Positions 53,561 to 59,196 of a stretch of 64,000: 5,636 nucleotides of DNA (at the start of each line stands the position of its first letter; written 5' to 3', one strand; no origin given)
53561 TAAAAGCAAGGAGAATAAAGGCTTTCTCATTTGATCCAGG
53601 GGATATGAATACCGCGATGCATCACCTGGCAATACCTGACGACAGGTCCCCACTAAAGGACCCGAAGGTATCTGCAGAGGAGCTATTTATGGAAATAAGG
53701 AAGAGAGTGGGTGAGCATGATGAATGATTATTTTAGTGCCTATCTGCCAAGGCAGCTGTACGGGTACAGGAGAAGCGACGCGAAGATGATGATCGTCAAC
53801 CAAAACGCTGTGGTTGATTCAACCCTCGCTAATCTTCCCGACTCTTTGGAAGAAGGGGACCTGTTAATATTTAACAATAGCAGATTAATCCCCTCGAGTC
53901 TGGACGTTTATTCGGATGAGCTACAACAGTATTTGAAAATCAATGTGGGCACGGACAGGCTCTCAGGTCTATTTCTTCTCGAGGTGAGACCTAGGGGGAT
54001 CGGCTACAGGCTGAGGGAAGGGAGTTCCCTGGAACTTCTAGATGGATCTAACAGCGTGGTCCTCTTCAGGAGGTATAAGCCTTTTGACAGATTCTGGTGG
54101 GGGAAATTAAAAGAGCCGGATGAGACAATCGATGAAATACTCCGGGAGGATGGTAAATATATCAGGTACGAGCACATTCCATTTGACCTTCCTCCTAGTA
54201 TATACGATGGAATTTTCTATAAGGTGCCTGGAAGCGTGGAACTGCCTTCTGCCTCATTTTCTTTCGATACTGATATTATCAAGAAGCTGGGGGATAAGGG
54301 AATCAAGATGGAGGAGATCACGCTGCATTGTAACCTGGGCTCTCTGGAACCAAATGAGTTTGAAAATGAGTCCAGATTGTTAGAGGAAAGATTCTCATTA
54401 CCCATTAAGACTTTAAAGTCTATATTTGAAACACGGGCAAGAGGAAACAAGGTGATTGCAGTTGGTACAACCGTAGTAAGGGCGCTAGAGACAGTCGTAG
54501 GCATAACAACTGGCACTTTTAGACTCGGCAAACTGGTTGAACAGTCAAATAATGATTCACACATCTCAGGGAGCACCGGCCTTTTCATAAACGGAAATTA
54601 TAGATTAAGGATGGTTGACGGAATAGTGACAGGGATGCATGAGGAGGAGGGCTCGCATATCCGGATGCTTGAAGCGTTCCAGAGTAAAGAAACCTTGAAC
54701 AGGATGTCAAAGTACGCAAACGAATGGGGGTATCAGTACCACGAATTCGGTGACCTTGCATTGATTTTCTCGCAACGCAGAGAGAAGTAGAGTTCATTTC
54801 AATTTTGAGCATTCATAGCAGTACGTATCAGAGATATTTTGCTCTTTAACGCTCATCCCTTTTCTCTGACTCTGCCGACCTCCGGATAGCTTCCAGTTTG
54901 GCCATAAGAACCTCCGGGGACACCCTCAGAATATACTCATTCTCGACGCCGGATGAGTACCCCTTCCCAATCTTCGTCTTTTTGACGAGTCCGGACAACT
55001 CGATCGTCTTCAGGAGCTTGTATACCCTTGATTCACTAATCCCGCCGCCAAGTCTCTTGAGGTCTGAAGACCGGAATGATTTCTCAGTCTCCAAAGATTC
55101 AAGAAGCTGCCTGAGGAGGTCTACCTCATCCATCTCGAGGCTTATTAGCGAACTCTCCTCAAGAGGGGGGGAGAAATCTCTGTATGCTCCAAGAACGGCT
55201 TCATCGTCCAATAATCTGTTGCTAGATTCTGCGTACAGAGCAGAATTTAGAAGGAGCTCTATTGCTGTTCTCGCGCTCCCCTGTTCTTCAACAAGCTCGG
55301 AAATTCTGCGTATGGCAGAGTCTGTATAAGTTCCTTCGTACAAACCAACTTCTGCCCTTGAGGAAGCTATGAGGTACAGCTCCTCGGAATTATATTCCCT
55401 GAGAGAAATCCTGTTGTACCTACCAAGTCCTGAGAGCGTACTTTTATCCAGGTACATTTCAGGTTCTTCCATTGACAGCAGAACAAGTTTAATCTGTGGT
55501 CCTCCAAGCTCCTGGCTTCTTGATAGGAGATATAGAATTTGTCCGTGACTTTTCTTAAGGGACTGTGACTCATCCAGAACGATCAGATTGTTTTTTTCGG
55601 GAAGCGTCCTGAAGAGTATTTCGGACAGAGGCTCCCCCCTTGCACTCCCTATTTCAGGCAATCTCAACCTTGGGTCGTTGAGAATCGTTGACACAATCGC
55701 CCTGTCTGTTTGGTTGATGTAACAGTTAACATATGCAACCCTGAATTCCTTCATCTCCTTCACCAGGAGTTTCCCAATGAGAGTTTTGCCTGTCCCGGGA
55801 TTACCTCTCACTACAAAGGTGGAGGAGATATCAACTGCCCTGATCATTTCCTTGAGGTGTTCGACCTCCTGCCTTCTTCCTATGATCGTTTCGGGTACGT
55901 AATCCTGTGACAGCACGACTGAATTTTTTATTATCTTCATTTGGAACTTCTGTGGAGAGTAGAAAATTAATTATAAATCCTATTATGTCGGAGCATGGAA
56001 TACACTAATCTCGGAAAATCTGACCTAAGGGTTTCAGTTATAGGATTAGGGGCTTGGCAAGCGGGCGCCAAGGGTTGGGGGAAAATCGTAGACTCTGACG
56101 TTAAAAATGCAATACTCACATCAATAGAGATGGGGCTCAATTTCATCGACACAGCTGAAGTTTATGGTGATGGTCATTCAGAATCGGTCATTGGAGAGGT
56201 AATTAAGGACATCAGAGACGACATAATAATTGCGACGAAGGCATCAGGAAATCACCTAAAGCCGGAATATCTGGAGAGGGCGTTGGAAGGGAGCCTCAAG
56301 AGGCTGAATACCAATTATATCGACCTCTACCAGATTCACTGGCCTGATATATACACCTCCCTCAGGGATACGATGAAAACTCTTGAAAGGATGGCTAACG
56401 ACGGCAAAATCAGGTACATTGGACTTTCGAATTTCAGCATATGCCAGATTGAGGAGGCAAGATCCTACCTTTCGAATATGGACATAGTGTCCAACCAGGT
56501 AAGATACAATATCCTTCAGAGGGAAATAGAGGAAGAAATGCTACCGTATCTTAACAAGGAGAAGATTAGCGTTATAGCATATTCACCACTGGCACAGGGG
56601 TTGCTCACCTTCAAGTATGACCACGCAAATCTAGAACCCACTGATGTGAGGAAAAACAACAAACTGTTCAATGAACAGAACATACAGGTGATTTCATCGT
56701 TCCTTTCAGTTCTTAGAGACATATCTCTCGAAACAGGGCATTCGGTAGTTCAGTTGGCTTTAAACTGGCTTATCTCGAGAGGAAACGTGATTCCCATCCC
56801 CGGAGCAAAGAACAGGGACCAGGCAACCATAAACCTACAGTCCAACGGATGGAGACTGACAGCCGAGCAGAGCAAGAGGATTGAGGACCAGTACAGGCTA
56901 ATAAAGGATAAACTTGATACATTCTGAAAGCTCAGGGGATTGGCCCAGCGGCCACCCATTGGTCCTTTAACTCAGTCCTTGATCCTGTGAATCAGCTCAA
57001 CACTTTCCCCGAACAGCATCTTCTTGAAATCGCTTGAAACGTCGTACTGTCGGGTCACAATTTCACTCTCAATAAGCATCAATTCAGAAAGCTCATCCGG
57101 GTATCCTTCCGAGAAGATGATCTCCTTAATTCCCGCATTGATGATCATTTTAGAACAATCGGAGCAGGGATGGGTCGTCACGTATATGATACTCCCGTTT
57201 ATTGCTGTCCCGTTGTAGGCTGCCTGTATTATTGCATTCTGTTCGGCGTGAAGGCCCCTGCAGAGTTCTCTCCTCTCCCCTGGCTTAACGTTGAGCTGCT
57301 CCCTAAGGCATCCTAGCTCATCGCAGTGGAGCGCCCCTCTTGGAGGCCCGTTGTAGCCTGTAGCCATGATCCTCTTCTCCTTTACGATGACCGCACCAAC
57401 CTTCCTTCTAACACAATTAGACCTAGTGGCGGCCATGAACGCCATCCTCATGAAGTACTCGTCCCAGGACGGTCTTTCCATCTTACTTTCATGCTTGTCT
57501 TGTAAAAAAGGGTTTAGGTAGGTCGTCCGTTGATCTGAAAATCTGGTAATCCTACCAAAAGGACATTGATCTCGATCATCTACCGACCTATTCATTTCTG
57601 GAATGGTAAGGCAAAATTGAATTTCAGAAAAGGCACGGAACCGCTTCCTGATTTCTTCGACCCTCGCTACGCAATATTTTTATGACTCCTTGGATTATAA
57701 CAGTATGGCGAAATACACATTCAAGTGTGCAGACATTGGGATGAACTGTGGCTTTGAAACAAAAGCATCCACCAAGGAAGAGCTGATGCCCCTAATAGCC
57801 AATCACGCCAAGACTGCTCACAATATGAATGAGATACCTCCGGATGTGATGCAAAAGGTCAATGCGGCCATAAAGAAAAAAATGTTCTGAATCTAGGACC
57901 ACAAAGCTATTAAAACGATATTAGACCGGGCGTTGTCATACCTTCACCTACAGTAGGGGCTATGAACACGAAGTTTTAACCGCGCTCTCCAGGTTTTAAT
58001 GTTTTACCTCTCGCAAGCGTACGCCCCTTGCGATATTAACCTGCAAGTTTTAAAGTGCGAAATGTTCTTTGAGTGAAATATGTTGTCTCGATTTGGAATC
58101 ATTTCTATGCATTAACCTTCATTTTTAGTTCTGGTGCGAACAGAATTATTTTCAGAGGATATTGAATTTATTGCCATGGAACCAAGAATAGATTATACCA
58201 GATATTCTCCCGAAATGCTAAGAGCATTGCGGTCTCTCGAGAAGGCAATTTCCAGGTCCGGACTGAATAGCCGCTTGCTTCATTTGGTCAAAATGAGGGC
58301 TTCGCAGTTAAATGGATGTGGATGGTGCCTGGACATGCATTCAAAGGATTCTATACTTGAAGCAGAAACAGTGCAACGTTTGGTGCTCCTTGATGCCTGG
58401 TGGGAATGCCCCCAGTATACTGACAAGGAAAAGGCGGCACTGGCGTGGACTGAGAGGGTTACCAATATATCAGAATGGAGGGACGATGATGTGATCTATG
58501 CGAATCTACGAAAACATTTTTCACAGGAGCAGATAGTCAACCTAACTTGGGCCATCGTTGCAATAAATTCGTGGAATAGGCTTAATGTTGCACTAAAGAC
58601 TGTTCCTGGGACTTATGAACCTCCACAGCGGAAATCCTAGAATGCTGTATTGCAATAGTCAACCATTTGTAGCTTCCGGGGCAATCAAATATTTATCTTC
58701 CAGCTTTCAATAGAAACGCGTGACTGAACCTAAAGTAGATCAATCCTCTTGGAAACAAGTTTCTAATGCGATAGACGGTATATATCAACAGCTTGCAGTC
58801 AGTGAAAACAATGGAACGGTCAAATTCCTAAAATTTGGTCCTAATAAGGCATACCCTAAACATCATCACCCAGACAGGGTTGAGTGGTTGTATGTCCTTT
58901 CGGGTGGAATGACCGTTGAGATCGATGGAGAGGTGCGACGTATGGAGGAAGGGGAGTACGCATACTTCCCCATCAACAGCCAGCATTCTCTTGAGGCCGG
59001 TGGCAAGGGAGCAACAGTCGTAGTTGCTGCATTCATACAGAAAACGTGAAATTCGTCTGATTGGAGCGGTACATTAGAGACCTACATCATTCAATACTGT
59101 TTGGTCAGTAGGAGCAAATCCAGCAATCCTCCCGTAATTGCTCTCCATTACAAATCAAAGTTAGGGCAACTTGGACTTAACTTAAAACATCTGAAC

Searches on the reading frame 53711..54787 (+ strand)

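Call 64: search_protein_families(library=pfam, proteins=[window:53711-54787:+], max_evalue=0.00001)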
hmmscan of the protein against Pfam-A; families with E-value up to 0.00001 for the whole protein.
window:53711-54787:+ (359 aa): 1 family
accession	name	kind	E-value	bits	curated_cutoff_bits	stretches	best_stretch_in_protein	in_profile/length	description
PF02547.20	Queuosine_synth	-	5.3e-54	184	25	1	20-352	20-322/322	Queuosine biosynthesis protein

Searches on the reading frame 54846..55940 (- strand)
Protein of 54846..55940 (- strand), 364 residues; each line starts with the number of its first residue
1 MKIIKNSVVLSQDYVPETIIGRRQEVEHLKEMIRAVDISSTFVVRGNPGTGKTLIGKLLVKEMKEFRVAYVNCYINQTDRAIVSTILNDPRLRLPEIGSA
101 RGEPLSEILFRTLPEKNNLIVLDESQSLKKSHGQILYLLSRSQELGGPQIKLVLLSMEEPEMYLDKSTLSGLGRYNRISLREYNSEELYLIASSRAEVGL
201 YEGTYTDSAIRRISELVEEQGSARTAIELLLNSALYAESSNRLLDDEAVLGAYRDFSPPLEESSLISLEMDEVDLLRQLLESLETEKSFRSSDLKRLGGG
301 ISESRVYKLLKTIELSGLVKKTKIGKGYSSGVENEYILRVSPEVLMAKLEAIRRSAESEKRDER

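Call 49: search_protein_families(library=pfam, proteins=[window:54846-55940:-], max_evalue=0.01)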
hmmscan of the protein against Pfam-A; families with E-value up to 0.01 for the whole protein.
window:54846-55940:- (364 aa): 13 families
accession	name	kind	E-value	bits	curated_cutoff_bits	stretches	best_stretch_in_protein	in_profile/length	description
PF22703.2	Cdc6_lid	-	1.2e-10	41.6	27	1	191-241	3-54/68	Cdc6 AAA+ ATPase-type lid domain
PF13191.12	AAA_16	-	6.8e-09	36.9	32.6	1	19-147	2-162/167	AAA ATPase domain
PF13401.12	AAA_22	-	8.7e-09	36.2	27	1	43-144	9-109/130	AAA domain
PF13245.12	AAA_19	-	5.4e-06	27.1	25.1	0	39-82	11-54/134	AAA domain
PF09848.15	SLFN-g3_helicase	-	3.9e-05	23.5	24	1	40-132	2-95/354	Schlafen group 3, DNA/RNA helicase domain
PF13173.12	AAA_14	-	0.00063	20.2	27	1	42-142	5-88/129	AAA domain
PF00004.35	AAA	-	0.001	19.9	21.2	1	45-130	4-71/131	ATPase family associated with various cellular activities (AAA)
PF24883.2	NPHP3_N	-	0.0018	19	24.8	0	37-81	20-66/164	Nephrocystin 3, N-terminal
PF07693.20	KAP_NTPase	-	0.0024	17.6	20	1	24-77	3-58/293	KAP family P-loop domain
PF20720.3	nSTAND3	-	0.0029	17.8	27.2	1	29-79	7-58/155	Novel STAND NTPase 3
PF13238.12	AAA_18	-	0.0041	18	29.4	0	44-77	3-34/128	AAA domain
PF22606.2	Cdc6-ORC-like_ATPase_lid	-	0.006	16.9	27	0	183-235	1-54/60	Cdc6/ORC-like, ATPase lid domain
PF00931.28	NB-ARC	-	0.0065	16.2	23.5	0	24-123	3-107/248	NB-ARC domain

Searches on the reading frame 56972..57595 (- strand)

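Call 49: search_protein_families(library=pfam, proteins=[window:56972-57595:-], max_evalue=0.01)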
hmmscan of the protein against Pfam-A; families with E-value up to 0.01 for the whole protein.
window:56972-57595:- (207 aa): 3 families
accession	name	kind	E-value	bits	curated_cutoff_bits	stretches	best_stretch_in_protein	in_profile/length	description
PF00383.29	dCMP_cyt_deam_1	-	1.5e-27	95.9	25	1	43-162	2-101/102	Cytidine and deoxycytidylate deaminase zinc-binding region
PF14437.12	MafB19-deam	-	6.2e-21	75.2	27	1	43-177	2-121/142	MafB19-like deaminase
PF14439.12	Bd3614-deam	-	0.0097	16.3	38.5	0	115-156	35-79/113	Bd3614-like deaminase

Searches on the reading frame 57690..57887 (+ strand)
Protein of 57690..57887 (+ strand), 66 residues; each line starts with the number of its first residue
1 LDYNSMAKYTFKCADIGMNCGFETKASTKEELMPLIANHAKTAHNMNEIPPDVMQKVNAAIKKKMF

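Call 49: search_protein_families(library=pfam, proteins=[window:57690-57887:+], max_evalue=0.01)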
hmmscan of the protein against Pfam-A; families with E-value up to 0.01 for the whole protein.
window:57690-57887:+ (66 aa): 1 family
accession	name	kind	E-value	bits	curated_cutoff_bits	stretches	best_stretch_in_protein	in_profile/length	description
PF06348.16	DUF1059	-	1.4e-24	86.5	21.1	1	8-63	1-56/56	Protein of unknown function (DUF1059)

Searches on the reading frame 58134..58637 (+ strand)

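Call 49: search_protein_families(library=pfam, proteins=[window:58134-58637:+], max_evalue=0.01)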
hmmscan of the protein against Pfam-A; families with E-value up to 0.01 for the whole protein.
window:58134-58637:+ (168 aa): 1 family
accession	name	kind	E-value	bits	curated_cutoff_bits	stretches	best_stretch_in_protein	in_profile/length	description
PF02627.25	CMD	-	7.1e-15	55.2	23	1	26-107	1-83/84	Carboxymuconolactone decarboxylase family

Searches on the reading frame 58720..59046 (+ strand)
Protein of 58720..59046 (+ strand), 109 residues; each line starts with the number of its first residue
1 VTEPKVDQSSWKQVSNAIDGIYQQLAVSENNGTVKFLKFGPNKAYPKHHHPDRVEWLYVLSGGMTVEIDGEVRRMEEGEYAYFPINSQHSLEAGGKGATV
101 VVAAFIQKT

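Call 49: search_protein_families(library=pfam, proteins=[window:58720-59046:+], max_evalue=0.01)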
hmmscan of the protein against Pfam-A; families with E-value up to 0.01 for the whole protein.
window:58720-59046:+ (109 aa): 7 families
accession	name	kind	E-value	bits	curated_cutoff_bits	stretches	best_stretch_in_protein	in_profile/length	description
PF07883.17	Cupin_2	-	5.2e-15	55.3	27.2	1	38-103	4-68/70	Cupin domain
PF12973.13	Cupin_7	-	9e-09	35.5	27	1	6-102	8-99/105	ChrR Cupin-like domain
PF16867.11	DMSP_lyase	-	3.6e-08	33.8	27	1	36-94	99-156/162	Dimethlysulfonioproprionate lyase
PF01050.24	MannoseP_isomer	-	4e-07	30.7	23.6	1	20-96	17-92/116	Mannose-6-phosphate isomerase C-terminal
PF02311.25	AraC_binding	-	1.2e-06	28.8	21.1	1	41-96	12-66/135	AraC-like ligand binding domain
PF05899.18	Cupin_3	-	6.1e-05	23.1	23.5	1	54-88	26-61/74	EutQ-like cupin domain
PF00190.28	Cupin_1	-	0.00019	21.5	22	1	30-105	31-113/151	Cupin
